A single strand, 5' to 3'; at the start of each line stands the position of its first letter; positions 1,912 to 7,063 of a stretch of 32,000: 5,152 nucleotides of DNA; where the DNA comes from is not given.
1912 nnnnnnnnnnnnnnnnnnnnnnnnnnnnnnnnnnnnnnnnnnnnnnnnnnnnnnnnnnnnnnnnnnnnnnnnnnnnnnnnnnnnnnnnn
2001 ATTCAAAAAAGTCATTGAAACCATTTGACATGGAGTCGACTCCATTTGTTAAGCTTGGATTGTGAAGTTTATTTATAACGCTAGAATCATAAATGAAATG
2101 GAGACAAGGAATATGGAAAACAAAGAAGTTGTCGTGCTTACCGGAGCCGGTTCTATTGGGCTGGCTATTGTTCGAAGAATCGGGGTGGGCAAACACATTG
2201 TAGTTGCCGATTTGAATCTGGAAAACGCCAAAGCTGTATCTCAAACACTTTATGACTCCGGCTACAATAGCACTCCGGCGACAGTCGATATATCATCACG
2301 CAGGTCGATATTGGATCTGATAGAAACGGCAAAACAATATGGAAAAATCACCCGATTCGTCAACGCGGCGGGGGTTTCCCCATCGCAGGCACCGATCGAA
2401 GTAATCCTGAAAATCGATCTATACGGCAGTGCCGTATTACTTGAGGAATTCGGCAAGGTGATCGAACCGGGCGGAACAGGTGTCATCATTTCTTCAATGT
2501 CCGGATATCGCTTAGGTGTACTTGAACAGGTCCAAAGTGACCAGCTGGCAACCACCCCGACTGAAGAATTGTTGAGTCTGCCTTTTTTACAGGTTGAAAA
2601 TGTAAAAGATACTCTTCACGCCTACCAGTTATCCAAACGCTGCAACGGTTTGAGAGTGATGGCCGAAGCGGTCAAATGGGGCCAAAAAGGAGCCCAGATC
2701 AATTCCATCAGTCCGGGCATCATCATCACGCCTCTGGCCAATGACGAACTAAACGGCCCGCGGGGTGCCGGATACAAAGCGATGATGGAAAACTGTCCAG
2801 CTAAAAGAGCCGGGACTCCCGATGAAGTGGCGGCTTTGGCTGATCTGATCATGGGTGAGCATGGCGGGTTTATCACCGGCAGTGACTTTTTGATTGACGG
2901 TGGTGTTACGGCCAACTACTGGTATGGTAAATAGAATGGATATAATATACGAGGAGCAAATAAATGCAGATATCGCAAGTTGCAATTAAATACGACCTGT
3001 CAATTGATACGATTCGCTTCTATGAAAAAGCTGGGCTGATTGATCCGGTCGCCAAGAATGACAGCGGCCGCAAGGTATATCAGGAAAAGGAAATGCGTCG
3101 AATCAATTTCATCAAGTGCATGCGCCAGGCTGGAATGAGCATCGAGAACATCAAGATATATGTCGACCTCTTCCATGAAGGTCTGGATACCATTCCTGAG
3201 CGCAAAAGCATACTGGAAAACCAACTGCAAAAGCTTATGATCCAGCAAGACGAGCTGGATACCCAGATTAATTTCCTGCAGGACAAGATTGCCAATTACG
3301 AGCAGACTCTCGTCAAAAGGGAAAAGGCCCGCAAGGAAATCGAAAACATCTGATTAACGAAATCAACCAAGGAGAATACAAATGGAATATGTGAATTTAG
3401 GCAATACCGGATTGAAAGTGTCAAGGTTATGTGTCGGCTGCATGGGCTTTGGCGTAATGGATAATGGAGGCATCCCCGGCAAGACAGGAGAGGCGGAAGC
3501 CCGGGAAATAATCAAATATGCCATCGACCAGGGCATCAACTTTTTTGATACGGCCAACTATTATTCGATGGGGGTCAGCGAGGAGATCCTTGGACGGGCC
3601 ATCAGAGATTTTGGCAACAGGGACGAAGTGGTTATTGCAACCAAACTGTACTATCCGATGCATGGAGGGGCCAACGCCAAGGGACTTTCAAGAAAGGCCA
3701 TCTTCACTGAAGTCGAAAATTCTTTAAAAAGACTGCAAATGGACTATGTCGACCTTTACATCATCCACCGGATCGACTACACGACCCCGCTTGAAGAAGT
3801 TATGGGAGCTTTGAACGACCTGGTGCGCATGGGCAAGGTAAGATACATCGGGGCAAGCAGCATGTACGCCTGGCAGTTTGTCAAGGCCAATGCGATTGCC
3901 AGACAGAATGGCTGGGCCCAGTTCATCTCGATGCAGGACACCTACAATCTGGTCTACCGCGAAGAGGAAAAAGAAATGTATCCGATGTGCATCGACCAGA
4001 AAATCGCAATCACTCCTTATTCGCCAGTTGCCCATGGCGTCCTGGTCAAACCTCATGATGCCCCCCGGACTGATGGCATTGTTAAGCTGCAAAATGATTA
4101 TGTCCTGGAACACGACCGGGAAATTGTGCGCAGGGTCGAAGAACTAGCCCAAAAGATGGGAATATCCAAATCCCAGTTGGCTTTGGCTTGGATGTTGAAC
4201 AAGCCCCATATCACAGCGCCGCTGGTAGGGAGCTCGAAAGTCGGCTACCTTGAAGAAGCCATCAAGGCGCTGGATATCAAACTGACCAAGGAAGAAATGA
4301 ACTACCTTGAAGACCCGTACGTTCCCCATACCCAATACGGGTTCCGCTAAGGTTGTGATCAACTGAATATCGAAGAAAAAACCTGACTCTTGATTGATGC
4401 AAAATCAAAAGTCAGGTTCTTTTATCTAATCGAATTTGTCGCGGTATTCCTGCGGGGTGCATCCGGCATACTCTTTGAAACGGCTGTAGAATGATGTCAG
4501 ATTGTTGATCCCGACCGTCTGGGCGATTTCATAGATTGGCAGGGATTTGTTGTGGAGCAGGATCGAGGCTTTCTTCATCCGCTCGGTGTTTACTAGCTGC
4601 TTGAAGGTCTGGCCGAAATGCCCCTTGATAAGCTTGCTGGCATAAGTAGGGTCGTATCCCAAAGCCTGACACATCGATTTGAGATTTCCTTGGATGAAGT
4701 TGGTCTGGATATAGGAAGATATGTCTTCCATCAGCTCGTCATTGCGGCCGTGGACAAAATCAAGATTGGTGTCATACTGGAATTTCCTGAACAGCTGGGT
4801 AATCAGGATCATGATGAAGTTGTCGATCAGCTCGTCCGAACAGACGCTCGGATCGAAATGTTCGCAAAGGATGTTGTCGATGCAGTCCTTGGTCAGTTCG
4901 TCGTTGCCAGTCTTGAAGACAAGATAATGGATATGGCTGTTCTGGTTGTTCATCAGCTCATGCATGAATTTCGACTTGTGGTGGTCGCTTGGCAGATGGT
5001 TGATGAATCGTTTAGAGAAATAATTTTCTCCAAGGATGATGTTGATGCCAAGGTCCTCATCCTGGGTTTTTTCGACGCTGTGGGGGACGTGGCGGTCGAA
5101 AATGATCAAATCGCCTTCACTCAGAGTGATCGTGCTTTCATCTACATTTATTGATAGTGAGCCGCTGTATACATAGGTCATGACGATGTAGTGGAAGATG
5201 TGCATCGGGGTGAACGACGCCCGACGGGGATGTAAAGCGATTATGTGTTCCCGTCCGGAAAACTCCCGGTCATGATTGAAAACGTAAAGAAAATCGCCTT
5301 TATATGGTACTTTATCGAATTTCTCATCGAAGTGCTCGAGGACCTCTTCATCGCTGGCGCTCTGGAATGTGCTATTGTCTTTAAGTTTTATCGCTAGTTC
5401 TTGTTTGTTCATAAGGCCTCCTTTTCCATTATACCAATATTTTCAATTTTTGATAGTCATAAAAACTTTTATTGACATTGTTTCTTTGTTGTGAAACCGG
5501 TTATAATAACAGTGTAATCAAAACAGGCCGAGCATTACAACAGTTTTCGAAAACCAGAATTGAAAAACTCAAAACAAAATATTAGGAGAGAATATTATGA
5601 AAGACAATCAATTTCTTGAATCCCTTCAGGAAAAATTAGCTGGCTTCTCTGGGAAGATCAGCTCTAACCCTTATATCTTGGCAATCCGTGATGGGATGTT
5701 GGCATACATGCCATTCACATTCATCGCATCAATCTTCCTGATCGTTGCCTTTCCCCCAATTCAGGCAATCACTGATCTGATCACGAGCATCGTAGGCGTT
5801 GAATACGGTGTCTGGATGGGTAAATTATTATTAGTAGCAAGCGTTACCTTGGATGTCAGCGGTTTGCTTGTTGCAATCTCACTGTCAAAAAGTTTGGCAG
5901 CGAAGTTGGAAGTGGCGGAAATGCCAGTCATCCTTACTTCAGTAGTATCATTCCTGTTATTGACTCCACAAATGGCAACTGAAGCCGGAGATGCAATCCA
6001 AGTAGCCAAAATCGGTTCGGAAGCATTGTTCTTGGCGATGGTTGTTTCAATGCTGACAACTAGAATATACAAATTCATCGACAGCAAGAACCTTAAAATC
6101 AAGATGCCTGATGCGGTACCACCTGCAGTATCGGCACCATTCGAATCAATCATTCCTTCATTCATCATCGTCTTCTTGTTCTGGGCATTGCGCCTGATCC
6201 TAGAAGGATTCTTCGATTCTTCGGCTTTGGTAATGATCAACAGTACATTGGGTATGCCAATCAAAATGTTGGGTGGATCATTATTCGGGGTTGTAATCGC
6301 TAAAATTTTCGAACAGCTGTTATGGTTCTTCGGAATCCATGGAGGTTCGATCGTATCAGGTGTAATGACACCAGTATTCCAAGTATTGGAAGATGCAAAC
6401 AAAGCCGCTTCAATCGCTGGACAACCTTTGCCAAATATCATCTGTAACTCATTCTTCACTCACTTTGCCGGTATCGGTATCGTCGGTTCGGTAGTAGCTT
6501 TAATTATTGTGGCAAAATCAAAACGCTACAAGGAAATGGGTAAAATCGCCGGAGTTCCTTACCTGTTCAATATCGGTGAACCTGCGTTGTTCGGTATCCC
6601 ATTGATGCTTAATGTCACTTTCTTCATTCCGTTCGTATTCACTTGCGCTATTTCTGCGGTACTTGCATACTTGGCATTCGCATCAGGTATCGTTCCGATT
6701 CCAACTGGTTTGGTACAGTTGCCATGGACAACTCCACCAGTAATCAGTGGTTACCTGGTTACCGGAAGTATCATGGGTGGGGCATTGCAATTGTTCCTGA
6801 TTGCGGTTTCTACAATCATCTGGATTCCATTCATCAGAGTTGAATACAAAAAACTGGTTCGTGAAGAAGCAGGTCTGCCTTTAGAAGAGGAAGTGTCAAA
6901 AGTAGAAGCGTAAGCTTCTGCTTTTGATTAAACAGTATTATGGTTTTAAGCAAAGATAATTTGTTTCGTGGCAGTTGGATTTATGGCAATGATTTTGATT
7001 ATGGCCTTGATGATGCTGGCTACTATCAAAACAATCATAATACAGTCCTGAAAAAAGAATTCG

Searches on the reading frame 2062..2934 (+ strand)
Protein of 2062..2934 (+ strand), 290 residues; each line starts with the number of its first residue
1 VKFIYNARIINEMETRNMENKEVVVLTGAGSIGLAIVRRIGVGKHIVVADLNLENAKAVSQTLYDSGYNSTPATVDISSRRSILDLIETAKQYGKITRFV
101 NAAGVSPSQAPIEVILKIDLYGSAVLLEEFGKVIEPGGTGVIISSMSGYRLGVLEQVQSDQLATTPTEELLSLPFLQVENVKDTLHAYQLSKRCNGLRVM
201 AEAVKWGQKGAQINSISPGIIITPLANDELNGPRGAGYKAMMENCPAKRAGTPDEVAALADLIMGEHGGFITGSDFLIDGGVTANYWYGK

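Call 28: search_protein_families(library=pfam, proteins=[window:2062-2934:+], max_evalue=0.00001)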
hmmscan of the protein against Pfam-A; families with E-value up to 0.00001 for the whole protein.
window:2062-2934:+ (290 aa): 2 families
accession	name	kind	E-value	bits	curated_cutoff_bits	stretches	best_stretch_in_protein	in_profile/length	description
PF13561.12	adh_short_C2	-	3.5e-25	89.4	27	2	175-283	130-236/236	Enoyl-(Acyl carrier protein) reductase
PF00106.31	adh_short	-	2.2e-12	47.3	26.6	1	23-148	2-139/195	short chain dehydrogenase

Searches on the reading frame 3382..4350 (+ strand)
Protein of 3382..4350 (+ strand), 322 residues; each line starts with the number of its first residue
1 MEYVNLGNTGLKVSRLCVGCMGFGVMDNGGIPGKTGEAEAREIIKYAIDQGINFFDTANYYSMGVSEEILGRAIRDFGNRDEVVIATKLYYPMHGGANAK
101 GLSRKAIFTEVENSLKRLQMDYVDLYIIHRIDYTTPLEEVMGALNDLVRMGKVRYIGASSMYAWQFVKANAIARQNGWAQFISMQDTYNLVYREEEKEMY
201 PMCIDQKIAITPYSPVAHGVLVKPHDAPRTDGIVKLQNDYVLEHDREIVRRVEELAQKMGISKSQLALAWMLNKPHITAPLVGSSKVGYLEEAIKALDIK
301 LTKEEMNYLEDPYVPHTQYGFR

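Call 28: search_protein_families(library=pfam, proteins=[window:3382-4350:+], max_evalue=0.00001)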
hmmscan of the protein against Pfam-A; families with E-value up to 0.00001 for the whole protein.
window:3382-4350:+ (322 aa): 1 family
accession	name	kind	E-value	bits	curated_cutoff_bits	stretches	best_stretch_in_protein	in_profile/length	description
PF00248.27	Aldo_ket_red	-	6.4e-73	245.8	24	1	21-310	2-287/291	Aldo/keto reductase family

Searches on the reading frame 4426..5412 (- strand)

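Call 28: search_protein_families(library=pfam, proteins=[window:4426-5412:-], max_evalue=0.00001)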
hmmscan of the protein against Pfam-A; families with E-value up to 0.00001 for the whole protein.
window:4426-5412:- (328 aa): 3 families
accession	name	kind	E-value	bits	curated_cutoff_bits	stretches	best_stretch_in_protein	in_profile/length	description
PF12833.13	HTH_18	-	1.9e-17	63.7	33.6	1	247-325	1-79/80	Helix-turn-helix domain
PF00165.29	HTH_AraC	-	7.3e-14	51.9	26.6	1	287-324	2-41/42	Bacterial regulatory helix-turn-helix proteins, AraC family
PF07883.17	Cupin_2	-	2.9e-08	33.7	27.2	1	77-121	20-64/70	Cupin domain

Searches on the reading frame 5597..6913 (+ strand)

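Call 28: search_protein_families(library=pfam, proteins=[window:5597-6913:+], max_evalue=0.00001)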
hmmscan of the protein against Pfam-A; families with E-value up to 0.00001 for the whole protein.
window:5597-6913:+ (438 aa): 1 family
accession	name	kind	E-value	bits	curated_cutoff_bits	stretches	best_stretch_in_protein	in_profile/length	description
PF02378.23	PTS_EIIC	-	1.8e-48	165.7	30.7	1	31-349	1-318/319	Phosphotransferase system, EIIC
